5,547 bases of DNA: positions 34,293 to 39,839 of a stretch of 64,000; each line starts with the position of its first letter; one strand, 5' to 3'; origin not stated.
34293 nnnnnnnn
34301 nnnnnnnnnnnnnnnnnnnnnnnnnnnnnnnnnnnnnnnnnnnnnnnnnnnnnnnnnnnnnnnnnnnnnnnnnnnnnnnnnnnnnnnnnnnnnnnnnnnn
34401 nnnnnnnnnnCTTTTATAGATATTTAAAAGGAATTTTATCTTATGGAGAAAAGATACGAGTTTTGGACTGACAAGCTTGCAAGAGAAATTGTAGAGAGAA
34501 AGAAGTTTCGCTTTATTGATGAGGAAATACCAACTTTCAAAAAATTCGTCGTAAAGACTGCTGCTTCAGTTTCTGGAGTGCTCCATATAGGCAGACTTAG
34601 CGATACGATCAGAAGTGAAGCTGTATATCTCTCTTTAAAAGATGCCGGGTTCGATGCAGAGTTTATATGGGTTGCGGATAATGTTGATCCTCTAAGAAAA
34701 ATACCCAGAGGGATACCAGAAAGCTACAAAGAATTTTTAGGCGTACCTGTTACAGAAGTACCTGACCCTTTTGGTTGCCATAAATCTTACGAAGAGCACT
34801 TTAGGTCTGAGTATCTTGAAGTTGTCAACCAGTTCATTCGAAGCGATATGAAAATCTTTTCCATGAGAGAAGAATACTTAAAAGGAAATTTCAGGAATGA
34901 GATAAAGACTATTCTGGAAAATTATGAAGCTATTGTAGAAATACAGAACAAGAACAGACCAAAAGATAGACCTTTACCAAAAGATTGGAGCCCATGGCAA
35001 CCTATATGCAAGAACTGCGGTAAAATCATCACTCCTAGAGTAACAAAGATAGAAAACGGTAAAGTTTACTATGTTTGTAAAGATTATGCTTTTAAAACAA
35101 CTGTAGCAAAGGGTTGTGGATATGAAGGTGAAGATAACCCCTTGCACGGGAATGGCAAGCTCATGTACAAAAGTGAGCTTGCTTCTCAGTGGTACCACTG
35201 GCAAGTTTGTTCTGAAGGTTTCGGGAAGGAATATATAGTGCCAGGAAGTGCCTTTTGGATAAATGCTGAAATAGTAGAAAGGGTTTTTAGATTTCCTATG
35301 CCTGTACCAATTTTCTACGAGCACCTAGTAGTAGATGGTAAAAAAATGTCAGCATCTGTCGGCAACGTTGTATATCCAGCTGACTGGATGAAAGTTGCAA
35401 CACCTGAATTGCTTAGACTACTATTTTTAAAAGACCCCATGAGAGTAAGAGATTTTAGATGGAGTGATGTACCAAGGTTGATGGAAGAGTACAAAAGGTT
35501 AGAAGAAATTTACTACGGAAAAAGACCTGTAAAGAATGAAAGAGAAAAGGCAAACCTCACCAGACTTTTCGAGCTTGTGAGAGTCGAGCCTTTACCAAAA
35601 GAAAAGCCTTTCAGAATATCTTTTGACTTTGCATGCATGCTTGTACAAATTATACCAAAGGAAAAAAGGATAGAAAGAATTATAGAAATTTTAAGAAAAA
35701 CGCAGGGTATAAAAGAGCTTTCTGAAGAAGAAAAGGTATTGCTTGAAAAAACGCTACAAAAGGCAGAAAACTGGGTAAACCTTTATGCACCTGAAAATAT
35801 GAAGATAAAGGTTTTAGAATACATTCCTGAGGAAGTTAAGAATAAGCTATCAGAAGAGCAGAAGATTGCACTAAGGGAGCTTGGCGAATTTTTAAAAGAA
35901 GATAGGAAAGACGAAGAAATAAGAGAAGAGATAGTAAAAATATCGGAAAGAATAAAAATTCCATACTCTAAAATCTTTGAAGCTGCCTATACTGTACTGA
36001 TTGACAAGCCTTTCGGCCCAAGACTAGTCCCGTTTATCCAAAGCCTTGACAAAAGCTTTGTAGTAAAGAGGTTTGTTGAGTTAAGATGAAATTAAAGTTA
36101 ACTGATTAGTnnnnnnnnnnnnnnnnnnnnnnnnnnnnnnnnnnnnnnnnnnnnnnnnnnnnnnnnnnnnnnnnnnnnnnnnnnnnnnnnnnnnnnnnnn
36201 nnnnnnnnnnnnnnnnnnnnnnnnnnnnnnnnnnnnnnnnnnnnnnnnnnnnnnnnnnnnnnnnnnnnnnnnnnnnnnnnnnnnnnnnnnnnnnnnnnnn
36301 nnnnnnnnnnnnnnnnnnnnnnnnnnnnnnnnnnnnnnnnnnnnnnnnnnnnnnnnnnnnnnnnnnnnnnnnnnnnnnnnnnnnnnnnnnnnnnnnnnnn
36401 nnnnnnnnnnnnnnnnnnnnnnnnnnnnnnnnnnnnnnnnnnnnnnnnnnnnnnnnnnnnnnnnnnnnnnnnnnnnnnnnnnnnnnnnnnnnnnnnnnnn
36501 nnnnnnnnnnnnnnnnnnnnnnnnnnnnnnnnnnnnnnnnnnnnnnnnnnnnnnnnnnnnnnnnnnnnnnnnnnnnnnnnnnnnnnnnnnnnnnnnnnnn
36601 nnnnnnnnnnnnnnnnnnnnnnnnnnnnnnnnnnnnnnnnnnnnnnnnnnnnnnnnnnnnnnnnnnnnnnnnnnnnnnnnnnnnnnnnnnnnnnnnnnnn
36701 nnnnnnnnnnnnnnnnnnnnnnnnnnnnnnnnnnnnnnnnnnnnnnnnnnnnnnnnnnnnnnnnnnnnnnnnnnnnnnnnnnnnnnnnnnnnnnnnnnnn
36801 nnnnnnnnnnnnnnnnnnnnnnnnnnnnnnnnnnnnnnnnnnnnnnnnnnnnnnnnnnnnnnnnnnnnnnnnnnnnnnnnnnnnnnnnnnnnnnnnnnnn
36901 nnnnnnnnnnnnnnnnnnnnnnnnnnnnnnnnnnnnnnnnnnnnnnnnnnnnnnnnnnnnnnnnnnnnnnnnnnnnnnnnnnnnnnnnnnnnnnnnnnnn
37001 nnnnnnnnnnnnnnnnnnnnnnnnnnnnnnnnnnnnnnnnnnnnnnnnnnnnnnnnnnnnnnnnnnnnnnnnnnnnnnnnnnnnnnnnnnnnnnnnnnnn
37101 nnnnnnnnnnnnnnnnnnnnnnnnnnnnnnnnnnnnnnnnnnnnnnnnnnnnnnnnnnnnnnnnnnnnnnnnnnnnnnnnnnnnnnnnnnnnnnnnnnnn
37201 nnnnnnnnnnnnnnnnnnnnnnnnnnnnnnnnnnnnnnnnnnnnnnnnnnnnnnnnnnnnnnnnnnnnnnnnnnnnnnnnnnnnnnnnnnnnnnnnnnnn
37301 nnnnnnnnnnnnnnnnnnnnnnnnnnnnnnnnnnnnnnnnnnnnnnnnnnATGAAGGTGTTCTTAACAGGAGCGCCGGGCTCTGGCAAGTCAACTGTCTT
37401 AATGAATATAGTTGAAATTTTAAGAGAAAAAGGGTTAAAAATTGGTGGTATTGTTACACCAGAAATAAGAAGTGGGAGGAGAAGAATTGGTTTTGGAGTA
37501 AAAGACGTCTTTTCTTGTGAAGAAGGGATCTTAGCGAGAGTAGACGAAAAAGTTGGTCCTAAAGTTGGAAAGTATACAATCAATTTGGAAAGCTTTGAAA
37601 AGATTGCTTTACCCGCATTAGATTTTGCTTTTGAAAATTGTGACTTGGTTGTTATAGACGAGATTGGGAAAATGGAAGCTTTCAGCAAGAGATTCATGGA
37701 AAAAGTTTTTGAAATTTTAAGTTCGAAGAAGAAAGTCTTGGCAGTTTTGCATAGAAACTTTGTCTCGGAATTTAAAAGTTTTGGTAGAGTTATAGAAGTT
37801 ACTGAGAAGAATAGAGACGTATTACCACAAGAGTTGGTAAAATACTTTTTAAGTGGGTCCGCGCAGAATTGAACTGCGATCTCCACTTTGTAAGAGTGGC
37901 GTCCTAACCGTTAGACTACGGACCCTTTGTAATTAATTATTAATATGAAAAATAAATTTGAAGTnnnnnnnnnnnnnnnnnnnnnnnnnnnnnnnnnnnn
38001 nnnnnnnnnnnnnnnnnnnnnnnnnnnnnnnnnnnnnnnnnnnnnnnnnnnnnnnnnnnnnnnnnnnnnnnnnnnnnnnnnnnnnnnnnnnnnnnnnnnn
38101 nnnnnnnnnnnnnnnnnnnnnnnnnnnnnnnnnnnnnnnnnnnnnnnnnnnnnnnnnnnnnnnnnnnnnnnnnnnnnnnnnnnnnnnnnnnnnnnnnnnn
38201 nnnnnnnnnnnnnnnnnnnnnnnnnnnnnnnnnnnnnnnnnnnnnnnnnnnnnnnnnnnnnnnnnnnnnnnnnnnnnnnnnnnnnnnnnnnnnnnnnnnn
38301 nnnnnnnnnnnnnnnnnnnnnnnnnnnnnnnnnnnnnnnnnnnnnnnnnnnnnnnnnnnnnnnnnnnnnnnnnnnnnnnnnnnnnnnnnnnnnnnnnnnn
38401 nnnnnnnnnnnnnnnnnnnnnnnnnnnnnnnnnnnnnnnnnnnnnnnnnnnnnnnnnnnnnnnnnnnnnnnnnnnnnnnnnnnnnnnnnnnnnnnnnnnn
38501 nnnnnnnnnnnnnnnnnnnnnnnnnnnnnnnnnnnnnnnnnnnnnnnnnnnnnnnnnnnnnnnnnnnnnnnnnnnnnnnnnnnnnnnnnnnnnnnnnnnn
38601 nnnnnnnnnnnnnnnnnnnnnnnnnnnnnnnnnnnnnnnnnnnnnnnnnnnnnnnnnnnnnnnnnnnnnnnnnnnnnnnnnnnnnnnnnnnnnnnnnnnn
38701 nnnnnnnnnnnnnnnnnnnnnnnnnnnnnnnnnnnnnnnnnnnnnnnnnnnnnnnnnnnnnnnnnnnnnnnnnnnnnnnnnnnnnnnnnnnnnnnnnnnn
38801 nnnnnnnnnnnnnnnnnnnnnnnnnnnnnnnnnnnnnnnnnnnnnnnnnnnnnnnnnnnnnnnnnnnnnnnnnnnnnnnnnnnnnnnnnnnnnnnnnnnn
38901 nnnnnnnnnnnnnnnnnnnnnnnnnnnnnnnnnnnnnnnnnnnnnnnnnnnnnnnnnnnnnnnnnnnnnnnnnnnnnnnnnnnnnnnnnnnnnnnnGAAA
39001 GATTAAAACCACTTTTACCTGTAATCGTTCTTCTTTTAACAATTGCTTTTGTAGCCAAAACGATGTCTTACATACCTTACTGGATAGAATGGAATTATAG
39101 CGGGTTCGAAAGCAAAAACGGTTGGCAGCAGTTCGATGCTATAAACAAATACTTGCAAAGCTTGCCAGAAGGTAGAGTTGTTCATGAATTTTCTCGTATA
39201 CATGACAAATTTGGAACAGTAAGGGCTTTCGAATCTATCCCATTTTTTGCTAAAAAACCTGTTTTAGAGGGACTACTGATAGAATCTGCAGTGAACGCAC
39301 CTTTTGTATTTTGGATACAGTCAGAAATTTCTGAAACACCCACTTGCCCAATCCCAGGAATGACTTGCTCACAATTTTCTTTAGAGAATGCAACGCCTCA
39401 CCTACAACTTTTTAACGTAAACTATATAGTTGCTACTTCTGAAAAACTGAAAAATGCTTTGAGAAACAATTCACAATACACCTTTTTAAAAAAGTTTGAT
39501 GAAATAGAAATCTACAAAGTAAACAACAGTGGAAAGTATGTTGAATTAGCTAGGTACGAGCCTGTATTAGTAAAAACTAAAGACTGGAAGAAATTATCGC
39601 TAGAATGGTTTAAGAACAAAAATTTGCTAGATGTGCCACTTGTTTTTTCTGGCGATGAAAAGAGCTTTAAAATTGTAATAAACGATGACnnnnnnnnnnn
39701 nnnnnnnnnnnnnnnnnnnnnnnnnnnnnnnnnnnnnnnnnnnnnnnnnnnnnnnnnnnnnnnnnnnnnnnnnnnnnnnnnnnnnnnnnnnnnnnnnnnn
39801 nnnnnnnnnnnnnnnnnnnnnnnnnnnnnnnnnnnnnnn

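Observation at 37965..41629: YfhO-like GT-C membrane protein + GT2 + PEF-CTERM-type surface glycoprotein: a possible self-contained surface-protein glycosylation and sorting module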

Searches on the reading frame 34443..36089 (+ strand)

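Call 3: search_protein_families(library=pfam, proteins=[window:34443-36089:+], max_evalue=0.1)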
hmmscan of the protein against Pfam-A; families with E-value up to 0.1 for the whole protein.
window:34443-36089:+ (548 aa): 7 families
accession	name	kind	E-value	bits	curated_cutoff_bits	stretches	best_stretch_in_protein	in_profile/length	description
PF01921.24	tRNA-synt_1f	-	4.3e-90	302.7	27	1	7-381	2-359/360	tRNA synthetases class I (K)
PF09334.17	tRNA-synt_1g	-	2.2e-06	27.2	20.1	1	261-341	289-367/391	tRNA synthetases class I (M)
PF01406.26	tRNA-synt_1e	-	0.00087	19.2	27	1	293-331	245-283/301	tRNA synthetases class I (C) catalytic domain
PF00133.28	tRNA-synt_1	-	0.00094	18.5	22.7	1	295-340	367-413/414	tRNA synthetases class I (I, L, M and V)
PF13408.12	Zn_ribbon_recom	-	0.012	16.4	25.3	1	188-220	7-37/58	Recombinase zinc beta ribbon domain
PF19269.4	Anticodon_2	-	0.032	15.1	23.6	1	458-543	45-136/141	Anticodon binding domain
PF00216.26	Bac_DNA_binding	-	0.072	13.8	22.4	1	456-510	23-75/90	Bacterial DNA-binding protein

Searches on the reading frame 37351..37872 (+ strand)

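Call 3: search_protein_families(library=pfam, proteins=[window:37351-37872:+], max_evalue=0.1)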
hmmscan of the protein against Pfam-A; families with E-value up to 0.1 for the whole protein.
window:37351-37872:+ (173 aa): 36 families (the best 25 are shown)
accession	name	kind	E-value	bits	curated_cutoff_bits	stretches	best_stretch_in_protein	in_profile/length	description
PF03266.21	NTPase_1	-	4.7e-54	183.2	23.9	1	2-162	1-167/168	NTPase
PF10649.15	DUF2478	-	2.6e-09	37.3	22.3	1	8-146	7-143/159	Protein of unknown function (DUF2478)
PF13245.12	AAA_19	-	1.6e-05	25.6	25.1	1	3-28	14-39/134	AAA domain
PF13604.12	AAA_30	-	1.9e-05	24.9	27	1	4-132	22-122/191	AAA domain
PF13479.12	AAA_24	-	0.00019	21.8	27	1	2-127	4-95/195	AAA domain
PF03308.22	MeaB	-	0.00031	20.3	23.1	1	3-32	36-65/273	Methylmalonyl Co-A mutase-associated GTPase MeaB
PF13238.12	AAA_18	-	0.0019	19.1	29.4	1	3-104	1-79/128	AAA domain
PF13401.12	AAA_22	-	0.002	18.9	27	1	4-122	9-107/130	AAA domain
PF01583.26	APS_kinase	-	0.0023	18.4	21.1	1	2-42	4-44/152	Adenylylsulphate kinase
PF13207.12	AAA_17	-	0.0032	18.2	27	1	6-40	1-35/136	AAA domain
PF25199.1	nSTAND_NTPase5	-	0.0036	17.6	34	1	3-32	44-74/145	Novel STAND NTPase 5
PF20720.3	nSTAND3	-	0.0039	17.3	27.2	1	3-31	20-48/155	Novel STAND NTPase 3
PF02492.25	cobW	-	0.004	17.2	20.7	1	3-34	3-33/180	CobW/HypB/UreG, nucleotide-binding domain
PF01443.25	Viral_helicase1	-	0.0048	17.2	21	1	5-108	3-71/228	Viral superfamily 1 RNA helicase core domain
PF07728.20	AAA_5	-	0.0054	17.2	22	1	3-25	2-24/139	AAA domain (dynein-related subfamily)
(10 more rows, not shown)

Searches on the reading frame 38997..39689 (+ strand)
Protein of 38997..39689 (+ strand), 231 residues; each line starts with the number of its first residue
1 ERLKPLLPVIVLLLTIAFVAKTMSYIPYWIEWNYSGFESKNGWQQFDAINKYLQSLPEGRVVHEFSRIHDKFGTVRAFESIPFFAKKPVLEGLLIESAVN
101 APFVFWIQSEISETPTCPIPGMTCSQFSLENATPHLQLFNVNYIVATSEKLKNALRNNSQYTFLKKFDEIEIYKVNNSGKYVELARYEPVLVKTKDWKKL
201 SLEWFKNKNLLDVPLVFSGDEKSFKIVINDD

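Call 57: search_solved_structures(query=A4, max_evalue=10, show_alignments=3)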
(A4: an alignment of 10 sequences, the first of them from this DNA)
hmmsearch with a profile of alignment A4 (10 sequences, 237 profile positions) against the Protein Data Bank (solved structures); distinct sequences matched with E-value up to 10: 0.
